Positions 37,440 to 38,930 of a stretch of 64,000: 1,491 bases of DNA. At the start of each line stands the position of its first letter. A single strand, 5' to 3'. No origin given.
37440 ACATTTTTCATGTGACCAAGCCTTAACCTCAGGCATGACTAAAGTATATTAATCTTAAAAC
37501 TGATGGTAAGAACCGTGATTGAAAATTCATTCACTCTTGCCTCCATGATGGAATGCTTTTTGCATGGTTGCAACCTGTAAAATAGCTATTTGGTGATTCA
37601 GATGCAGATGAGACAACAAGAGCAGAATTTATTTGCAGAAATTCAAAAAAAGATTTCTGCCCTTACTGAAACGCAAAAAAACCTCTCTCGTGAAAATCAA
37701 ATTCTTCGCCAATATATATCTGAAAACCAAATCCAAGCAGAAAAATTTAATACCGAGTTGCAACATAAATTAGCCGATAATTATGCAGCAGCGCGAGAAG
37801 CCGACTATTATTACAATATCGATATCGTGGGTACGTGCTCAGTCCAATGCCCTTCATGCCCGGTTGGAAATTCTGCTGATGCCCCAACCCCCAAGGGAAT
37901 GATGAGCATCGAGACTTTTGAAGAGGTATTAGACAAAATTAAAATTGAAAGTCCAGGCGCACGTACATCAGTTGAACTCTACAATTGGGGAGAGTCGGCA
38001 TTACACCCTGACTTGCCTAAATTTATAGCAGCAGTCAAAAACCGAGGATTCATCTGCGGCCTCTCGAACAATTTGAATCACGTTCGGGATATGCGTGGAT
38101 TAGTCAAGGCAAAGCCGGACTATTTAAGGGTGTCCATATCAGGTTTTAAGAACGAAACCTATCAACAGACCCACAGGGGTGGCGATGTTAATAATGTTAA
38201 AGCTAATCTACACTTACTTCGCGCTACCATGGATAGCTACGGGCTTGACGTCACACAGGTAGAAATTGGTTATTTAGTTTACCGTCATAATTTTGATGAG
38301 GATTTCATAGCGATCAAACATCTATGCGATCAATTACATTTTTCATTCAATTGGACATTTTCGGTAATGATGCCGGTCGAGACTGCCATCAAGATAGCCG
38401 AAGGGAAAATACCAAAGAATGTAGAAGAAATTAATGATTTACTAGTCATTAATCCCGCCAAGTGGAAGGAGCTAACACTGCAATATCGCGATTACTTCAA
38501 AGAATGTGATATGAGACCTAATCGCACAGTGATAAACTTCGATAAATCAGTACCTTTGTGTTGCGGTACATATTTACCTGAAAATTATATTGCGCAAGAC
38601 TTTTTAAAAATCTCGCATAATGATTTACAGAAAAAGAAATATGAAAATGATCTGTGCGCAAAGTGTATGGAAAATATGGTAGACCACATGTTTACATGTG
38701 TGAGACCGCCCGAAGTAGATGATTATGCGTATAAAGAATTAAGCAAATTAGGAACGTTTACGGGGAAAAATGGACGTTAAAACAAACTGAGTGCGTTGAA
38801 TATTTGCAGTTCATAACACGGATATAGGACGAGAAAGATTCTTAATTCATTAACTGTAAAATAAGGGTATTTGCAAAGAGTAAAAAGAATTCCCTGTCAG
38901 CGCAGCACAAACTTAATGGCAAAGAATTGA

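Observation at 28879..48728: ~20 kb island combining heptose activation genes, four radical-SAM enzymes and five TPR-tethered glycosyltransferase modules: candidate novel (protein?) glycosylation system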

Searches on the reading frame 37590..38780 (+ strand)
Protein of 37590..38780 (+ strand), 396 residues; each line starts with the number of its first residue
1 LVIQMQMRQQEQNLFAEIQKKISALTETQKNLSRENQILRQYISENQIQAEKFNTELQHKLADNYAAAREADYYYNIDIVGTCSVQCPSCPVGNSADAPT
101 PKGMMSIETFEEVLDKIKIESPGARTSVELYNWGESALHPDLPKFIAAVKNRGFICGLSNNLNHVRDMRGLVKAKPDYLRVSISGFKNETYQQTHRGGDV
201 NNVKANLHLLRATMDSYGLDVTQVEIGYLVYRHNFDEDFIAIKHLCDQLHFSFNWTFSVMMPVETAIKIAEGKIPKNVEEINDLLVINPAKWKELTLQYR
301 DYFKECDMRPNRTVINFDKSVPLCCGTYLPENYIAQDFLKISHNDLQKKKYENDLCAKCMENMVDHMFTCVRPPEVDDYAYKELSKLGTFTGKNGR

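Call 3: search_protein_families(library=pfam, proteins=[window:37590-38780:+], max_evalue=0.01)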
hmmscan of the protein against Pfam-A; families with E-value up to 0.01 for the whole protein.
window:37590-38780:+ (396 aa): 2 families
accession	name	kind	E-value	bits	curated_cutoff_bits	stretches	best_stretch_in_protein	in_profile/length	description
PF04055.27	Radical_SAM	-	3.3e-09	37.6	29.5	1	80-244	4-164/166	Radical SAM superfamily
PF01166.23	TSC22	-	0.0022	18.6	30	1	19-50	20-51/57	TSC-22/dip/bun family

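Call 7: find_encoding_contigs(protein=window:37590-38780:+, flank=10000, max_places=6)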
Protein window:37590-38780:+ (396 aa): no gene with exactly this product is on record in the collection.

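Call 8: search_protein_families(library=ncbifam, proteins=[window:37590-38780:+], max_evalue=0.001)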
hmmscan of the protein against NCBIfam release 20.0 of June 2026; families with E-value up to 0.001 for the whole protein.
window:37590-38780:+ (396 aa): 6 families
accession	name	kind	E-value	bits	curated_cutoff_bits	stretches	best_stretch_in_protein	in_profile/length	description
TIGR04317.1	W_rSAM_matur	equivalog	9.1e-14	51.3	380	1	77-263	8-187/349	tungsten cofactor oxidoreductase radical SAM maturase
TIGR04321.1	spiroSPASM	subfamily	3e-12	46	250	1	36-211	196-377/510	spiro-SPASM protein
TIGR04311.1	rSAM_Geo_metal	subfamily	2.1e-10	40.2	400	1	77-244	7-173/423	radical SAM/SPASM family putative metalloenzyme maturase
TIGR04133.1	rSAM_w_lipo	hypoth_equivalog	9.5e-05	21.5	425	1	79-190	30-140/350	TIGR04133 family radical SAM/SPASM protein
TIGR02495.1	NrdG2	equivalog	0.00038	19.8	131.15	1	83-209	26-149/193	anaerobic ribonucleoside-triphosphate reductase activating protein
TIGR04051.1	rSAM_NirJ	equivalog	0.00078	18.5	515.45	0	79-213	8-138/354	heme d1 biosynthesis radical SAM protein NirJ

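Call 13: find_homologous_proteins(query=window:37590-38780:+, max_evalue=0.00001)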
Query window:37590-38780:+ (396 aa): 51 proteins with E <= 0.00001 among 2111 candidates.
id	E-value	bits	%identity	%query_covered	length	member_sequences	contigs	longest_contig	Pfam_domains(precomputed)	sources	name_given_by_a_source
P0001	1.4e-271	918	100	100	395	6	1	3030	PF04055.28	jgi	-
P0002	1.7e-131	457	55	87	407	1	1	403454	PF04055.28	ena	-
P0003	1.9e-130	454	55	87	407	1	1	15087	PF04055.28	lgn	-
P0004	4.5e-125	436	53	95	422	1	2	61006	-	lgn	-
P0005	1.3e-98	349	45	87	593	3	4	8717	PF04055.28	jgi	jgi:MoaA/NifB/PqqE/SkfB family radical SAM enzyme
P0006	2.6e-98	348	46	85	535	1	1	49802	PF04055.28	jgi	jgi:MoaA/NifB/PqqE/SkfB family radical SAM enzyme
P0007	1.1e-97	346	49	80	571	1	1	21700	PF14559.13,PF04055.28,PF13428.13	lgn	-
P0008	1.1e-95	339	47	85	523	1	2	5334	PF04055.28,PF13432.13,PF13428.13,PF07719.24,PF13174.13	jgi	jgi:MoaA/NifB/PqqE/SkfB family radical SAM enzyme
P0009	5.0e-95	337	48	80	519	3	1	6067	PF04055.28,PF13428.13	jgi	jgi:MoaA/NifB/PqqE/SkfB family radical SAM enzyme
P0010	8.6e-95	336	59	60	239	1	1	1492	-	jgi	jgi:hypothetical protein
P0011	6.8e-94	333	46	83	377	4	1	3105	PF04055.28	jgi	jgi:hypothetical protein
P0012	2.6e-92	328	45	83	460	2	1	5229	PF04055.28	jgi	jgi:MoaA/NifB/PqqE/SkfB family radical SAM enzyme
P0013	2.7e-92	328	44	85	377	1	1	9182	-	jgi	jgi:hypothetical protein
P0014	7.1e-91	323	45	83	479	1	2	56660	PF04055.28,PF00515.35,PF13432.13,PF07719.24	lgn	-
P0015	1.1e-90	323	44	83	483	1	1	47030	PF04055.28,PF13432.13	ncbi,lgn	-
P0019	3.2e-87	311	47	80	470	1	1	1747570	PF04055.28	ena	-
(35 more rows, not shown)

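Call 14: find_encoding_contigs(protein=P0002, flank=10000, max_places=2)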
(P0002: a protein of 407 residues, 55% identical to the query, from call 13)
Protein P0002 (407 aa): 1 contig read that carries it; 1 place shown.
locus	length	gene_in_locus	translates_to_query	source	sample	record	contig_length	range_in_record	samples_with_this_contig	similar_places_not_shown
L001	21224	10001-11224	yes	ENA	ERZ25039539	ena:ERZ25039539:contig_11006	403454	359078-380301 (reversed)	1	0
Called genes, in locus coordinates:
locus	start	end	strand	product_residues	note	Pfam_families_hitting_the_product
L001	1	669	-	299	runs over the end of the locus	PF10983:DUF2793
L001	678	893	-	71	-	-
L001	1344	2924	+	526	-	PF01467:CTP_transf_like, PF00294:PfkB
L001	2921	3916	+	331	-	PF01073:3Beta_HSD, PF01370:Epimerase, PF02719:Polysacc_synt_2, PF04321:RmlD_sub_bind, PF05368:NmrA, PF07993:NAD_binding_4 (faint), PF13460:NAD_binding_10, PF16363:GDP_Man_Dehyd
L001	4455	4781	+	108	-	PF01609:DDE_Tnp_1 (weak), PF13586:DDE_Tnp_1_2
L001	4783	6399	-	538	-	PF02310:B12-binding, PF04055:Radical_SAM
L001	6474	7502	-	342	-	PF12895:ANAPC3 (weak), PF14559:TPR_19 (weak), PF13424:TPR_12, PF14559:TPR_19 (weak), PF13424:TPR_12 (weak), PF00515:TPR_1, PF07719:TPR_2, PF13181:TPR_8 (weak), +9 more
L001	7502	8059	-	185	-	-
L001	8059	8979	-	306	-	PF13174:TPR_6 (faint), PF13431:TPR_17 (faint), PF14559:TPR_19 (faint), PF13424:TPR_12 (weak), PF00515:TPR_1 (weak), PF07719:TPR_2 (weak), PF13181:TPR_8 (weak), PF13432:TPR_16, +8 more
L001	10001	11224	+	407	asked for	PF04055:Radical_SAM (weak)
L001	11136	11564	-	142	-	-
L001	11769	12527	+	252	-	PF00106:adh_short, PF13561:adh_short_C2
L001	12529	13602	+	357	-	PF08240:ADH_N, PF00107:ADH_zinc_N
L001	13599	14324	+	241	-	PF13489:Methyltransf_23, PF08241:Methyltransf_11, PF08242:Methyltransf_12, PF13649:Methyltransf_25, PF13847:Methyltransf_31 (weak)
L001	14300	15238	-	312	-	PF02779:Transket_pyr, PF02780:Transketolase_C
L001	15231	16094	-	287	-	PF13292:DXP_synthase_N, PF00456:Transketolase_N, PF00676:E1_dh, PF02775:TPP_enzyme_C (weak)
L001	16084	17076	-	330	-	PF01636:APH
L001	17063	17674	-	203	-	-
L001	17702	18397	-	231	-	PF13489:Methyltransf_23, PF13847:Methyltransf_31, PF08241:Methyltransf_11, PF08242:Methyltransf_12, PF13649:Methyltransf_25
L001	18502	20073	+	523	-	PF13428:TPR_14 (faint), PF13431:TPR_17 (faint), PF13174:TPR_6 (faint), PF23914:TPR_CcmH_CycH (weak), PF13424:TPR_12 (weak), PF13414:TPR_11 (weak), PF13432:TPR_16 (weak), PF14559:TPR_19 (weak), +7 more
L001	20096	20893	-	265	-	PF02348:CTP_transf_3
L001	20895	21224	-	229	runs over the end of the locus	PF05711:TylF, PF13578:Methyltransf_24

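Call 15: find_encoding_contigs(protein=P0004, flank=10000, max_places=2)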
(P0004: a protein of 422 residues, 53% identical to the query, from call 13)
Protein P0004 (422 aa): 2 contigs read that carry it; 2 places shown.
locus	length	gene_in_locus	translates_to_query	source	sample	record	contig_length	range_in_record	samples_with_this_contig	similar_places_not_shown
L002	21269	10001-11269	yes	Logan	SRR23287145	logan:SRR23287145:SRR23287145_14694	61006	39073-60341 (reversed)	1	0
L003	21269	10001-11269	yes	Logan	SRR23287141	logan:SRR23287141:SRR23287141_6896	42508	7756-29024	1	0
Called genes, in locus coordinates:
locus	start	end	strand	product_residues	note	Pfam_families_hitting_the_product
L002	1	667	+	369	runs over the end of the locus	PF00005:ABC_tran, PF03459:TOBE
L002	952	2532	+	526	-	PF01467:CTP_transf_like, PF00294:PfkB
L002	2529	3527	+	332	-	PF01073:3Beta_HSD, PF01370:Epimerase, PF02719:Polysacc_synt_2 (weak), PF04321:RmlD_sub_bind, PF05368:NmrA (faint), PF07993:NAD_binding_4 (faint), PF13460:NAD_binding_10, PF16363:GDP_Man_Dehyd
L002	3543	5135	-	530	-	PF02310:B12-binding, PF04055:Radical_SAM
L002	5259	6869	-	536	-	PF13424:TPR_12 (faint), PF00515:TPR_1 (faint), PF07719:TPR_2 (faint), PF13181:TPR_8 (faint), PF13428:TPR_14 (faint), PF13431:TPR_17 (faint), PF23914:TPR_CcmH_CycH, PF13432:TPR_16 (weak), +5 more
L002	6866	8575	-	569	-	PF13371:TPR_9 (faint), PF13414:TPR_11 (faint), PF03704:BTAD (faint), PF21033:RMD1-3 (faint), PF12895:ANAPC3 (faint), PF13432:TPR_16 (weak), PF14559:TPR_19, PF13424:TPR_12 (weak), +8 more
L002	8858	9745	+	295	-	PF16363:GDP_Man_Dehyd, PF01370:Epimerase, PF04321:RmlD_sub_bind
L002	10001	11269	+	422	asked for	-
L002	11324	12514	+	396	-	PF08421:Methyltransf_13, PF13489:Methyltransf_23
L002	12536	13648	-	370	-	PF04055:Radical_SAM, PF13186:SPASM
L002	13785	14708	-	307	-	PF02779:Transket_pyr, PF02780:Transketolase_C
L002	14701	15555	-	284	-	PF13292:DXP_synthase_N (weak), PF00456:Transketolase_N, PF00676:E1_dh (weak)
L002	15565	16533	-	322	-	PF01636:APH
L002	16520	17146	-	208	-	-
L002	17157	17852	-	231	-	PF13489:Methyltransf_23, PF02353:CMAS (weak), PF13847:Methyltransf_31 (weak), PF08241:Methyltransf_11, PF08242:Methyltransf_12, PF13649:Methyltransf_25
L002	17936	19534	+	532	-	PF13176:TPR_7 (faint), PF13374:TPR_10 (faint), PF07719:TPR_2 (faint), PF12569:NatA_aux_su (faint), PF13428:TPR_14 (faint), PF13432:TPR_16 (weak), PF22860:DUF7017 (faint), PF14559:TPR_19 (weak), +6 more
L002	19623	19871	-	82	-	-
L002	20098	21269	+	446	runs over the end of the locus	PF00209:SNF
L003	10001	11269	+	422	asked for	-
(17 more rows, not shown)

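Call 16: find_encoding_contigs(protein=P0019, flank=10000, max_places=2)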
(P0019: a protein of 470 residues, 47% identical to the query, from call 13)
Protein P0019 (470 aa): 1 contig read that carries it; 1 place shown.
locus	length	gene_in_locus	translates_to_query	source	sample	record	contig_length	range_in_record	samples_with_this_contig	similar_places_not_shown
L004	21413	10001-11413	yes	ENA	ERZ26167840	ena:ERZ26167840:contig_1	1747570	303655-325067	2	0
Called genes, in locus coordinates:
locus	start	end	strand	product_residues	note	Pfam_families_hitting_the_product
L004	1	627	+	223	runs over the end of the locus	PF13489:Methyltransf_23, PF01209:Ubie_methyltran, PF02353:CMAS (weak), PF05175:MTS, PF13847:Methyltransf_31, PF08241:Methyltransf_11, PF08242:Methyltransf_12, PF13649:Methyltransf_25, +1 more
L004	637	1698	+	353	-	PF08240:ADH_N, PF16912:Glu_dehyd_C, PF00107:ADH_zinc_N, PF13602:ADH_zinc_N_2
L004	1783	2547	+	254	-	PF05721:PhyH (weak)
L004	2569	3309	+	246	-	PF00106:adh_short, PF08659:KR, PF13561:adh_short_C2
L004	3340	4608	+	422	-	PF08421:Methyltransf_13, PF13489:Methyltransf_23, PF08242:Methyltransf_12 (weak), PF08484:Methyltransf_14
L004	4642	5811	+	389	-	PF13489:Methyltransf_23, PF06080:DUF938 (weak), PF08241:Methyltransf_11 (weak), PF08242:Methyltransf_12 (weak), PF13649:Methyltransf_25, PF13847:Methyltransf_31 (weak)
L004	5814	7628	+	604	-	-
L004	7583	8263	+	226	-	PF13489:Methyltransf_23, PF13847:Methyltransf_31 (weak), PF08241:Methyltransf_11, PF08242:Methyltransf_12, PF13649:Methyltransf_25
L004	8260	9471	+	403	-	PF08421:Methyltransf_13, PF13489:Methyltransf_23, PF08484:Methyltransf_14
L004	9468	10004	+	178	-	PF19480:DUF6016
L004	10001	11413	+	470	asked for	PF04055:Radical_SAM (weak)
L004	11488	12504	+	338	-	PF03706:LPG_synthase_TM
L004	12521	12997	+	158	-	-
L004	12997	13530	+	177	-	-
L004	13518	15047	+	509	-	-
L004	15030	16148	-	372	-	PF13808:DDE_Tnp_1_assoc, PF01609:DDE_Tnp_1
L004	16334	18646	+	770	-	PF00535:Glycos_transf_2, PF13641:Glyco_tranf_2_3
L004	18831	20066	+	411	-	-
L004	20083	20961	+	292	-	PF01061:ABC2_membrane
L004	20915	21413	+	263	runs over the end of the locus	PF00005:ABC_tran, PF13304:AAA_21 (faint)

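Call 18: find_related_loci(query=A1, collection=genome_contigs, flank=10000)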
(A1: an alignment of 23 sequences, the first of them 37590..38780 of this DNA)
Query A1 (396 aa) in genome_contigs; peptide patterns used: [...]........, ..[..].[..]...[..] (x = any residue, [..] = any of these).
143 stretches matched a pattern; 107 encode a relative of the query (tblastn E <= 1e-3); the best 80 are kept; 79 distinct loci.
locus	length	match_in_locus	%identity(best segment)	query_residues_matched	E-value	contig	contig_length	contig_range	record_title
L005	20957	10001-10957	47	71-390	2e-93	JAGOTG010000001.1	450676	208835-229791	MAG: Legionellaceae bacterium isolate Gw_Eff_bin_393 Gw_Eff_6_length_450676_cov_15.790283, whole genome shotgun sequence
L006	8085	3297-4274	45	58-385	8e-92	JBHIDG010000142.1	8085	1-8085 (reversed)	MAG: Woeseia sp. isolate Baj_3_bin.14 NODE_1752_length_8085_cov_3.697509, whole genome shotgun sequence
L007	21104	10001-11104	40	23-379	3e-90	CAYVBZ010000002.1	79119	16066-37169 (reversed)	MAG TPA_asm: uncultured Coxiellaceae bacterium isolate SRP200132_co1_482 genome assembly, contig: NODE_393_length_79119_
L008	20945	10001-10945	42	70-386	3e-86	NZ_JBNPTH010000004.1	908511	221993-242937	Bradyrhizobium sp. HKCCYLS3077 NODE_4, whole genome shotgun sequence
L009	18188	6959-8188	40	2-396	2e-101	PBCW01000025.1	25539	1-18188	MAG: Rhodospirillaceae bacterium isolate SP3966 6891, whole genome shotgun sequence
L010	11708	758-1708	40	58-374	4e-81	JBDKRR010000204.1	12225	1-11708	MAG: Sulfuricella sp. isolate 5_bin.115_R1 c_000002279293, whole genome shotgun sequence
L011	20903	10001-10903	39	63-361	1e-76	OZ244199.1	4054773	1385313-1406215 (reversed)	MAG: Rhodospirillales bacterium isolate b62f0680-0fe0-4926-8eb0-2c82df9b57f3 genome assembly, chromosome: 1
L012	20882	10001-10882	42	65-359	6e-76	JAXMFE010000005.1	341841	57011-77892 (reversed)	MAG: Burkholderiales bacterium isolate STL-PRO80 C1.31.fa-5, whole genome shotgun sequence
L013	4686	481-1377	41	68-369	2e-75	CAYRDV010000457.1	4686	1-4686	MAG TPA_asm: uncultured Candidatus Sericytochromatia bacterium isolate binchicken_co248_139 genome assembly, contig: NOD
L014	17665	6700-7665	38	58-379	4e-74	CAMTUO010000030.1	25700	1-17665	MAG: uncultured Gallionella sp. isolate G01_MAG_00005 genome assembly, contig: G01_MAG_00005_000000000036, whole genome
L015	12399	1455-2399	39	50-361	2e-73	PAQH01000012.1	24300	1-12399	MAG: Planctomycetaceae bacterium isolate SP141 166209, whole genome shotgun sequence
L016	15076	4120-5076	38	63-385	6e-73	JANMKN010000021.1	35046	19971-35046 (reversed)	MAG: Abditibacteriaceae bacterium isolate OTE_64_metabat_168 OTE_64_k141_555209, whole genome shotgun sequence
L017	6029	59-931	41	66-359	1e-72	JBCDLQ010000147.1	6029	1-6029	MAG: Pseudomonadota bacterium isolate P01_H01_bin.89 k141_1654844_length_6029_cov_7.0000, whole genome shotgun sequence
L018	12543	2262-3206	39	75-387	2e-71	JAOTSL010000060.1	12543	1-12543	MAG: Gammaproteobacteria bacterium isolate 13_Jan_SF_Bin23 13_Jan_SF_Bin23_scaffold_777_c1, whole genome shotgun sequenc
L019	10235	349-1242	42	67-365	2e-70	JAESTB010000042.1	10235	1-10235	MAG: Arenicella sp. isolate NORP303 CoAssembly_363351, whole genome shotgun sequence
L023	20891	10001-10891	39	60-360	5e-69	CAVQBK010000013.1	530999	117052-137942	MAG: uncultured bacterium isolate MFD02923.bin.1.27 genome assembly, contig: contig_5544, whole genome shotgun sequence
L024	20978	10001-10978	36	38-366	9e-69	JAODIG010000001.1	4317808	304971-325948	MAG: Chroococcopsis gigantea SAG 12.99 S2C1, whole genome shotgun sequence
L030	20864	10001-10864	37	73-362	4e-66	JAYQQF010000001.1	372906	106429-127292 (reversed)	MAG: Alphaproteobacteria bacterium isolate SD3112_S42.concoct.075 NODE_1_length_372906_cov_15.3142, whole genome shotgun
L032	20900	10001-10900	40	66-366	6e-66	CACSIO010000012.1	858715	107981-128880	BD1-7 clade bacterium isolate SB11_3 genome assembly, contig: SB11_3_contig_2, whole genome shotgun sequence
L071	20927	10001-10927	35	73-362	1e-57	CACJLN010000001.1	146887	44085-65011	uncultured Pelagibacteraceae bacterium isolate AG-915-J15 genome assembly, contig: AG-915-J15_NODE_1, whole genome shotg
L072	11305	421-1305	38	75-362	6e-57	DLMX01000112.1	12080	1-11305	MAG TPA_asm: Methylophilaceae bacterium UBA7525 UBA7525_contig_4512, whole genome shotgun sequence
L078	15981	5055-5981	32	73-362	1e-52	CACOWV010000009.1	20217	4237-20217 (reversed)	MAG: uncultured Pelagibacteraceae bacterium isolate AH-326-D09 genome assembly, contig: AH-326-D09_NODE_9, whole genome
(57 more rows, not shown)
